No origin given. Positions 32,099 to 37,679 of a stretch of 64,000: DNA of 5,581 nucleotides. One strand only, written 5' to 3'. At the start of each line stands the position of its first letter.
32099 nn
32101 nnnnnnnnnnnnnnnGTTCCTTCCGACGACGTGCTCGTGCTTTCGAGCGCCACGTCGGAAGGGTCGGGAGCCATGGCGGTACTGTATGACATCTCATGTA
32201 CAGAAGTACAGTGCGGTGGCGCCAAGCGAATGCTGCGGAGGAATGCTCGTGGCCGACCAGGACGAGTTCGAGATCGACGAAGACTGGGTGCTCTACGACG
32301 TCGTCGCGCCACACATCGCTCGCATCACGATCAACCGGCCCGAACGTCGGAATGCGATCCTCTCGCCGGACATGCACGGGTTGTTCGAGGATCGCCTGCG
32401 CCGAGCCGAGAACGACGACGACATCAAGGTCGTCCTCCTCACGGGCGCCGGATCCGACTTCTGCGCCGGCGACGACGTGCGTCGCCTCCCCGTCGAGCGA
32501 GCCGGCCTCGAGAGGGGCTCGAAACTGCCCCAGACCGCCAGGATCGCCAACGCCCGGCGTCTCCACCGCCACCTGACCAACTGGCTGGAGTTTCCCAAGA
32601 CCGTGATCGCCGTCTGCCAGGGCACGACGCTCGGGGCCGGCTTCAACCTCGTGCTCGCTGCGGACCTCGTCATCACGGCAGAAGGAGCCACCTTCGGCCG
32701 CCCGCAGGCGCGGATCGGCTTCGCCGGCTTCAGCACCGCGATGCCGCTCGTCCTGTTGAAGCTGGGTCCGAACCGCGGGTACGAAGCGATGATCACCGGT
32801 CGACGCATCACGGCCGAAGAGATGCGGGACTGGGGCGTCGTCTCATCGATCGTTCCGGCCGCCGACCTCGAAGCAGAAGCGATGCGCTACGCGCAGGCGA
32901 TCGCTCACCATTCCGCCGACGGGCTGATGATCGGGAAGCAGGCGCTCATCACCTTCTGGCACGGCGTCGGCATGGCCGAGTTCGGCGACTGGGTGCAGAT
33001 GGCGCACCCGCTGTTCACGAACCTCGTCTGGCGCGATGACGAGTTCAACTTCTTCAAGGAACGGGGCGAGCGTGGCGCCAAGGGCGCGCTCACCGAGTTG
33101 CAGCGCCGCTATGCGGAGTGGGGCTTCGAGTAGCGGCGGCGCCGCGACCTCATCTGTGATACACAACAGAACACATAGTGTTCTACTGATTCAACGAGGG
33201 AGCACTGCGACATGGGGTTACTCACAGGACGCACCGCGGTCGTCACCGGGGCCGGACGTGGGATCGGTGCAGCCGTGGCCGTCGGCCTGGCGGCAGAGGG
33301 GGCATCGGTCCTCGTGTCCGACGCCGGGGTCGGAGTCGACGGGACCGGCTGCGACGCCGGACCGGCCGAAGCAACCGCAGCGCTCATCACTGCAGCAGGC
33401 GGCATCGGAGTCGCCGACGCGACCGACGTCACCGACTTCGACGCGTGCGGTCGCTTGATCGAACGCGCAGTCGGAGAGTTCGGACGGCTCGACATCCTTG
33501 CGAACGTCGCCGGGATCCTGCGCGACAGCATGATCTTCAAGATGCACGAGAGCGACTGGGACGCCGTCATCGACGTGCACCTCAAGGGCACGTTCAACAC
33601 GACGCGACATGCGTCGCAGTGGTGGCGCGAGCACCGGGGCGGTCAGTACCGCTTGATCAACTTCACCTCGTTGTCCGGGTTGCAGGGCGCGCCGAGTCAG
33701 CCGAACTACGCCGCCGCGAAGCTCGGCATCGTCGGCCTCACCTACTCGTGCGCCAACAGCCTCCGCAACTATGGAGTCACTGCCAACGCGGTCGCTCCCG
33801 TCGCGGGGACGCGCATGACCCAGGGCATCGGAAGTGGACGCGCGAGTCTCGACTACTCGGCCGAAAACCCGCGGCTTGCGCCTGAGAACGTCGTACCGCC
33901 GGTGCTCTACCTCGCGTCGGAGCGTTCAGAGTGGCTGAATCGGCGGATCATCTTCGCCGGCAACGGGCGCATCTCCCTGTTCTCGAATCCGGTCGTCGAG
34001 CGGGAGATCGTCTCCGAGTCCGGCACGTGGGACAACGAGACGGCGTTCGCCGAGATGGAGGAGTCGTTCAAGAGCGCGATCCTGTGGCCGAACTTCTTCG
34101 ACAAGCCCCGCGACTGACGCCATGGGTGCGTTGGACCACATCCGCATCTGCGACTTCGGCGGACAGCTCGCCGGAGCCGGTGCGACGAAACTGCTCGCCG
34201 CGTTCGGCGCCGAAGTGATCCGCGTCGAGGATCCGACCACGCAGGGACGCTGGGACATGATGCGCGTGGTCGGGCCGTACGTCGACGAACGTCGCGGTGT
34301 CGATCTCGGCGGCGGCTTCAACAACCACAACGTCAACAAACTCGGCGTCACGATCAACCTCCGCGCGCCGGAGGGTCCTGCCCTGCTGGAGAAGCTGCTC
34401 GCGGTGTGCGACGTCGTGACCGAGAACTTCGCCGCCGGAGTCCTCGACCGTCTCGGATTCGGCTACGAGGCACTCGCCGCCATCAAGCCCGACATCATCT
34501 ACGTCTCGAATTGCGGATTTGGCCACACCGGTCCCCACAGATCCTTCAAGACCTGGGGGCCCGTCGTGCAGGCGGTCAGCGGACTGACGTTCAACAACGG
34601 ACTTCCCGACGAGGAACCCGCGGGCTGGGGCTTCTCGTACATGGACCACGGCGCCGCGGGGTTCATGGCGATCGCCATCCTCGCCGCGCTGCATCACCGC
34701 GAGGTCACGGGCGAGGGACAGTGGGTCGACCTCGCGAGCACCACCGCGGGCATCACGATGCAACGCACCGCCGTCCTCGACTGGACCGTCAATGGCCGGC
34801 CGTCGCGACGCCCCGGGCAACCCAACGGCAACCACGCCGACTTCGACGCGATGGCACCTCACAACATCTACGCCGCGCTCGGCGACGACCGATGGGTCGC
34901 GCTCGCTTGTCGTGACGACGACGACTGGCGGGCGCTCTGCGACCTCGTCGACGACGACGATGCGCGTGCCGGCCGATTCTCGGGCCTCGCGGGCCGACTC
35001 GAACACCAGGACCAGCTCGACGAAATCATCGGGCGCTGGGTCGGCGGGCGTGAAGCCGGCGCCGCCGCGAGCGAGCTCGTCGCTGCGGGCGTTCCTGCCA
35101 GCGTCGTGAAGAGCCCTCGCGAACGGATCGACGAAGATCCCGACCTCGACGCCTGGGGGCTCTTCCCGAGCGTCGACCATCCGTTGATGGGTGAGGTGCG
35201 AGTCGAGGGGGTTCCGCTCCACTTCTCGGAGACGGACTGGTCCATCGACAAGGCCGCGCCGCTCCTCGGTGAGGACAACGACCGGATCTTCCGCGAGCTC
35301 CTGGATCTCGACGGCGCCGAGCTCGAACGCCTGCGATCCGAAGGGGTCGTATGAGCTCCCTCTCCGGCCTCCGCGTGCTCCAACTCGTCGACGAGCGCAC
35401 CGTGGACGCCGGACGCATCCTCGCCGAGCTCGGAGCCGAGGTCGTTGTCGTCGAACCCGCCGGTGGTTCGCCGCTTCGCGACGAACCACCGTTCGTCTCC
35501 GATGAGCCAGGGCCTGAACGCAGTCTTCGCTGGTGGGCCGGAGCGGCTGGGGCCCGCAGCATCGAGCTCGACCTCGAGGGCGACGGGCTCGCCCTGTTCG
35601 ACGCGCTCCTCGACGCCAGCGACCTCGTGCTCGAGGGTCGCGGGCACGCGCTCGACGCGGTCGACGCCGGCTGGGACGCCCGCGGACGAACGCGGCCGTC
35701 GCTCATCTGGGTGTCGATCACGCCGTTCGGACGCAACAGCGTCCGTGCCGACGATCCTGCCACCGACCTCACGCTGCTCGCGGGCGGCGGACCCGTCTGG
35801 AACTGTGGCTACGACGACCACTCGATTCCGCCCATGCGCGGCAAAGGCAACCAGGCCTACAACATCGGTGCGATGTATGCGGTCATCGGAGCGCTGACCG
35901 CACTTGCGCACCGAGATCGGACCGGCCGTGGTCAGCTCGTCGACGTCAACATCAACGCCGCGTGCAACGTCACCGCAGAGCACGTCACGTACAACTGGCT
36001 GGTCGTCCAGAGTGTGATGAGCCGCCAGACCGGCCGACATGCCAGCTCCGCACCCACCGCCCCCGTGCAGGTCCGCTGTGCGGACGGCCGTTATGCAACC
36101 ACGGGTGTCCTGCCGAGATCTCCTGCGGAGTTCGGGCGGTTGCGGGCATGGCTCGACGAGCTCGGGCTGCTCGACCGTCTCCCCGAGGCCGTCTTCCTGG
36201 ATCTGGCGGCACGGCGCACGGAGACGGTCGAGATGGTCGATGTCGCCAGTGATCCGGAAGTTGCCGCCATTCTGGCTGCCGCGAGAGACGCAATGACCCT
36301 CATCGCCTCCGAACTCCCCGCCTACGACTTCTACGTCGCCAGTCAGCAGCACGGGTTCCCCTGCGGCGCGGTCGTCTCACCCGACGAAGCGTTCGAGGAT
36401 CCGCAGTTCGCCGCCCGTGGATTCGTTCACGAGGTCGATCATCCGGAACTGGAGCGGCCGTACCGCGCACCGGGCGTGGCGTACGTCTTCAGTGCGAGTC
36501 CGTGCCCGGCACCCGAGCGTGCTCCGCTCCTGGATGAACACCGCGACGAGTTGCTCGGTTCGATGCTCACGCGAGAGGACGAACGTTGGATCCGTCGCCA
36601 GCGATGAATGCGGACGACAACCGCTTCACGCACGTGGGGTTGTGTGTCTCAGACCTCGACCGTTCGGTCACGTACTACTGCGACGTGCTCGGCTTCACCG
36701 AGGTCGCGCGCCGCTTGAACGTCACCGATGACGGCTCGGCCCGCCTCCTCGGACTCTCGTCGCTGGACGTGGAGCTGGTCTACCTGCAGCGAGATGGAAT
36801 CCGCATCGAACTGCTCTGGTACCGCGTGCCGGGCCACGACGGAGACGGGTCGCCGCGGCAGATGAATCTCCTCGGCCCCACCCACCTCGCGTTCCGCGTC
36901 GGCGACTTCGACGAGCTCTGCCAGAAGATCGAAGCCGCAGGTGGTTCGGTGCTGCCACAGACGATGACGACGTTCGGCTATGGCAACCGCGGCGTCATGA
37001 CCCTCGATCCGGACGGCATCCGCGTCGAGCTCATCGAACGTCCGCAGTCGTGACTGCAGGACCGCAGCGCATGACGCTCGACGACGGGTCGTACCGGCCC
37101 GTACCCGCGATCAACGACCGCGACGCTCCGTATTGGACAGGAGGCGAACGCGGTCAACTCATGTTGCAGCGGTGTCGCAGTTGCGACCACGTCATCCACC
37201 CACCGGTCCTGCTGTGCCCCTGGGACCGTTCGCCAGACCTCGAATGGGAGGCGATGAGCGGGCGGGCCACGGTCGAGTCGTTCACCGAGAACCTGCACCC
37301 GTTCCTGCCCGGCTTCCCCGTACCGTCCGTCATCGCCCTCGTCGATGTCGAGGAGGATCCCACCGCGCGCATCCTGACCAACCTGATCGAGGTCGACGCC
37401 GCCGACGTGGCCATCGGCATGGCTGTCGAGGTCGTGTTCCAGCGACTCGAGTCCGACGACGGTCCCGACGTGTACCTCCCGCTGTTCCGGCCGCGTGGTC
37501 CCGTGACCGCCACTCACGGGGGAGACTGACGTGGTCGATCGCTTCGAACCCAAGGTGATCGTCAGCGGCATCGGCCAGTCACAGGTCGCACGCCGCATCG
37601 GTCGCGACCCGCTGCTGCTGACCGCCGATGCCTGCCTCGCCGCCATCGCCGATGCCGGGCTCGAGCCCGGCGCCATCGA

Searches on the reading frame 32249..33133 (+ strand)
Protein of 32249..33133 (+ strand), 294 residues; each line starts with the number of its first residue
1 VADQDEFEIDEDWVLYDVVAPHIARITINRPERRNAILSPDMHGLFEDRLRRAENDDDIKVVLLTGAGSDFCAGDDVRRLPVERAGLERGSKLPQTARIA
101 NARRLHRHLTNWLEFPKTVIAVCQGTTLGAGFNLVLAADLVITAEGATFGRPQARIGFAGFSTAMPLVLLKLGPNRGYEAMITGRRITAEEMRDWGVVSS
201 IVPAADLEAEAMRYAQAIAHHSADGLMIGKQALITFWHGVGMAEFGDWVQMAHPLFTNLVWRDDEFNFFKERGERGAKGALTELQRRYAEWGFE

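Call 11: search_protein_families(library=pfam, proteins=[window:32249-33133:+])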
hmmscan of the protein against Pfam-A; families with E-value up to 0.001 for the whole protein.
window:32249-33133:+ (294 aa): 2 families
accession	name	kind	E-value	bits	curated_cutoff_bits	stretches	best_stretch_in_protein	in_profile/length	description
PF00378.25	ECH_1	-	3.8e-36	125.1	27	1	23-232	6-204/251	Enoyl-CoA hydratase/isomerase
PF16113.10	ECH_2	-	1.1e-23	84.8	27.2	1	24-210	2-180/335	Enoyl-CoA hydratase/isomerase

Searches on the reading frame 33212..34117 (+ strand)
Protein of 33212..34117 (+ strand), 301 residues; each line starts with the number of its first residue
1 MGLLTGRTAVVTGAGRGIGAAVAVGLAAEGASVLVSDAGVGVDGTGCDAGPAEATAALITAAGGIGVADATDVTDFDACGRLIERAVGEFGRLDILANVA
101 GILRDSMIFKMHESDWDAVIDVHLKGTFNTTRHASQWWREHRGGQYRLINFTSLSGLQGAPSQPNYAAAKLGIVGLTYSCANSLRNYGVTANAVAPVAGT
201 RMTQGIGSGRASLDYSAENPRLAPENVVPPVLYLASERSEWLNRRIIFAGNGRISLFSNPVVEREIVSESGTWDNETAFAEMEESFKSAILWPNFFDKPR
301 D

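Call 11: search_protein_families(library=pfam, proteins=[window:33212-34117:+])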
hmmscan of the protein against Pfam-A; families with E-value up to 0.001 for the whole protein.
window:33212-34117:+ (301 aa): 3 families
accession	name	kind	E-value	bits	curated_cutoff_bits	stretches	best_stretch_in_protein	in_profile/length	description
PF00106.31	adh_short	-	3.5e-38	131.5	26.6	1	8-206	2-190/195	short chain dehydrogenase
PF13561.12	adh_short_C2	-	2.6e-34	119.3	27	1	13-249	1-231/236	Enoyl-(Acyl carrier protein) reductase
PF08659.16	KR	-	1.7e-13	51.3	22.6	1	8-170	2-153/180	KR domain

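Call 94: find_encoding_contigs(protein=window:33212-34117:+, flank=4000, max_places=4)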
Protein window:33212-34117:+ (301 aa): 2 contigs read that carry it; 2 places shown.
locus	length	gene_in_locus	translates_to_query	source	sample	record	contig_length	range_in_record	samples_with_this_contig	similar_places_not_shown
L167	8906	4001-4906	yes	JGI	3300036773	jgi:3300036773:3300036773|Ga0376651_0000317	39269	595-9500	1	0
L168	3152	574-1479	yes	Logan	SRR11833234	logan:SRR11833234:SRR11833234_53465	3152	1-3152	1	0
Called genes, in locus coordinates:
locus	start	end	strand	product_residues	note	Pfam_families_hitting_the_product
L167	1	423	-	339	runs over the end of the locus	?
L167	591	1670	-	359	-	PF00441:Acyl-CoA_dh_1, PF08028:Acyl-CoA_dh_2 (weak)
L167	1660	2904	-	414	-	PF02771:Acyl-CoA_dh_N, PF02770:Acyl-CoA_dh_M, PF00441:Acyl-CoA_dh_1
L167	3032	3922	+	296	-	PF00378:ECH_1, PF16113:ECH_2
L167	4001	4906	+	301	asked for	PF00106:adh_short, PF08659:KR, PF13561:adh_short_C2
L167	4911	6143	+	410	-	PF02515:CoA_transf_3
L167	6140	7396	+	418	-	PF02515:CoA_transf_3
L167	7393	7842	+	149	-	PF00903:Glyoxalase, PF13669:Glyoxalase_4, PF22677:Ble-like_N (weak)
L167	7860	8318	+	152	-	PF12172:zf-ChsH2, PF01796:OB_ChsH2_C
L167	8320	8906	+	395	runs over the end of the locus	PF22691:Thiolase_C_1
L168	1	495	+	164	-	?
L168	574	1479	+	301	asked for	PF00106:adh_short, PF08659:KR, PF13561:adh_short_C2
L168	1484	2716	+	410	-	PF02515:CoA_transf_3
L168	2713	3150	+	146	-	?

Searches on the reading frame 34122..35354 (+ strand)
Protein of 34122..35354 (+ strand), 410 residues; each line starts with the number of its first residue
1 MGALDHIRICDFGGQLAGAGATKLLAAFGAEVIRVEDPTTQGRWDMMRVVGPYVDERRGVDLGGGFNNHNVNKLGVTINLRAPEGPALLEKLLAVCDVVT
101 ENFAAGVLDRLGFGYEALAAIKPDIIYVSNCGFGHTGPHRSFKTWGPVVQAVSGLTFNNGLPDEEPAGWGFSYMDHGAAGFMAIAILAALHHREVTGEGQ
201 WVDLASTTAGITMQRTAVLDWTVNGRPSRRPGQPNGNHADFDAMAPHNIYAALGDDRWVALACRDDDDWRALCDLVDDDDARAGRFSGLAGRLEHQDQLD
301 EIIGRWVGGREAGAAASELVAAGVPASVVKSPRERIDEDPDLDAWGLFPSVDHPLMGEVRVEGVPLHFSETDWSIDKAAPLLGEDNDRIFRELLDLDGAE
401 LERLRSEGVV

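Call 11: search_protein_families(library=pfam, proteins=[window:34122-35354:+])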
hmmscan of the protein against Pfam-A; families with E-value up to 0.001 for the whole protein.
window:34122-35354:+ (410 aa): 1 family
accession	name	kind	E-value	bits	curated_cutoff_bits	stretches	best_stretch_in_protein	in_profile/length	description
PF02515.22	CoA_transf_3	-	2e-93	313.9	23.3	1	4-386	1-366/366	CoA-transferase family III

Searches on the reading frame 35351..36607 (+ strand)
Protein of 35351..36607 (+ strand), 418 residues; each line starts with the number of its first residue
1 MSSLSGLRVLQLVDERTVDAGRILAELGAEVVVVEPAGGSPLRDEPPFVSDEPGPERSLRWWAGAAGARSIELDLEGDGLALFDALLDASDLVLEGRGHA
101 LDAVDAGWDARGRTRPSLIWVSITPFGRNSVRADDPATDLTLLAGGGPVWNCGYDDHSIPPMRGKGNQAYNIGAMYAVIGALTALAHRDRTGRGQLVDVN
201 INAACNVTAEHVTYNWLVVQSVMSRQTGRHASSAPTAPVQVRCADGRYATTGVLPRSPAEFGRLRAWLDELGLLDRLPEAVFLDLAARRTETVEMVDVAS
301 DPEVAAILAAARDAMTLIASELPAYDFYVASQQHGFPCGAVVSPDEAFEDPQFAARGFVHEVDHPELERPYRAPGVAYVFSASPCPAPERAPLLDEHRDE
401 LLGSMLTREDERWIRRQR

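Call 11: search_protein_families(library=pfam, proteins=[window:35351-36607:+])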
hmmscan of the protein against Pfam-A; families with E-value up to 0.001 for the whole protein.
window:35351-36607:+ (418 aa): 1 family
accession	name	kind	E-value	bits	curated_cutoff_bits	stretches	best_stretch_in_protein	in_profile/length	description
PF02515.22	CoA_transf_3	-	3.3e-49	168.4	23.3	1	4-398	1-366/366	CoA-transferase family III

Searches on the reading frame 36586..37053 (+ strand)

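Call 11: search_protein_families(library=pfam, proteins=[window:36586-37053:+])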
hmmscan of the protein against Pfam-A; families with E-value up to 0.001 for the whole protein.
window:36586-37053:+ (155 aa): 4 families
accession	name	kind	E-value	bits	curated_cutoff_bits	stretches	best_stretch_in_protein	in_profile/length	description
PF00903.31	Glyoxalase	-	2.8e-18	66.9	20.6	1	13-149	1-121/121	Glyoxalase/Bleomycin resistance protein/Dioxygenase superfamily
PF13669.12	Glyoxalase_4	-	3.5e-10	40.6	27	1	16-126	2-97/109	Glyoxalase/Bleomycin resistance protein/Dioxygenase superfamily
PF22677.2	Ble-like_N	-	1.6e-06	28.2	24.5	1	13-38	1-26/41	Bleomycin resistance protein-like N-terminal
PF18029.7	Glyoxalase_6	-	2.1e-05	25.5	23.6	1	21-149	6-105/106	Glyoxalase-like domain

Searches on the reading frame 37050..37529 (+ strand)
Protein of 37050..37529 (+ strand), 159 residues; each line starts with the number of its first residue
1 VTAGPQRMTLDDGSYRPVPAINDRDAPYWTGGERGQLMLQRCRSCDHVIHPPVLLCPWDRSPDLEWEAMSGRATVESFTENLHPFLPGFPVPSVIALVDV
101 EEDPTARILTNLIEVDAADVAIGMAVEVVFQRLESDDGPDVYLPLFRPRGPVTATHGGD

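Call 11: search_protein_families(library=pfam, proteins=[window:37050-37529:+])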
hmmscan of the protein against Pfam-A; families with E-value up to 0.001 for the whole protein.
window:37050-37529:+ (159 aa): 2 families
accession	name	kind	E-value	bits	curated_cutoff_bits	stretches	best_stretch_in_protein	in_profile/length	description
PF01796.24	OB_ChsH2_C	-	7.5e-16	58.3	27.1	1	66-131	1-65/65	ChsH2, C-terminal OB-fold domain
PF12172.15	zf-ChsH2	-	7.2e-10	38.9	23.2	1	29-65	1-37/37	ChsH2, rubredoxin-like zinc ribbon domain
